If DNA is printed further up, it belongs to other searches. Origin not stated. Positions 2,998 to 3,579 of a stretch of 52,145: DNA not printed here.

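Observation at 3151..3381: Ubiquitin-like beta-grasp domain fused to the C-terminus of an Hsp70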

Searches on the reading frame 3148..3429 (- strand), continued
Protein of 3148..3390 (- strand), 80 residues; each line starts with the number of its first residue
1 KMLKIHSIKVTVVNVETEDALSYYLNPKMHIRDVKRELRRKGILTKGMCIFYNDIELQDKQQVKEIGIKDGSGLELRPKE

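Call 76: search_protein_families(library=pfam, alignment_id=A1, max_evalue=0.01)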
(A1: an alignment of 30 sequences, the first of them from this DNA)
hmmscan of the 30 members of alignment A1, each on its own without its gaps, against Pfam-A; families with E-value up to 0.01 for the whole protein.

A. member 1, seq(93 aa): 2 families
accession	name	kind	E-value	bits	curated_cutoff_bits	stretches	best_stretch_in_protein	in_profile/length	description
PF00240.29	ubiquitin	-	2e-06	27.9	25.4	1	29-89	6-67/72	Ubiquitin family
PF11976.14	Rad60-SLD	-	0.0017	18.6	23.8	1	21-89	1-70/72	Ubiquitin-2 like Rad60 SUMO-like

B. families by the number of members that match (of 30 scanned): 6 families
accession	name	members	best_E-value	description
PF00240.29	ubiquitin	27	1.5e-10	Ubiquitin family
PF11976.14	Rad60-SLD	15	3.1e-06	Ubiquitin-2 like Rad60 SUMO-like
PF11461.13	RILP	1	0.0026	Rab interacting lysosomal protein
PF11470.14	TUG-UBL1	1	0.0043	TUG ubiquitin-like domain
PF18396.7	TBK1_ULD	1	0.0062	TANK binding kinase 1 ubiquitin-like domain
PF16344.10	FecR_C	1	0.0095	FecR, C-terminal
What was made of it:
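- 3151..3369 (-): Ubiquitin-family (Ubl) beta-grasp domain, residues 514-586 of the 586-aa ORF. It has no C-terminal Gly-Gly. 27 of 30 homologues match (call 76).
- On Ubiquitin family (Pfam PF00240), integral Ubl domain: 27 of 30 family tails match, best E 1.5e-10 (call 76).
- Closest known: Archaeal small beta-grasp modifiers. Different: It matches PF00240 and Rad60-SLD and no ThiS/MoaD family (call 76).
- Checked: 27 of 30 diverse family tails match PF00240, best E 1.5e-10, and none matches ThiS/MoaD-type families (call 76).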
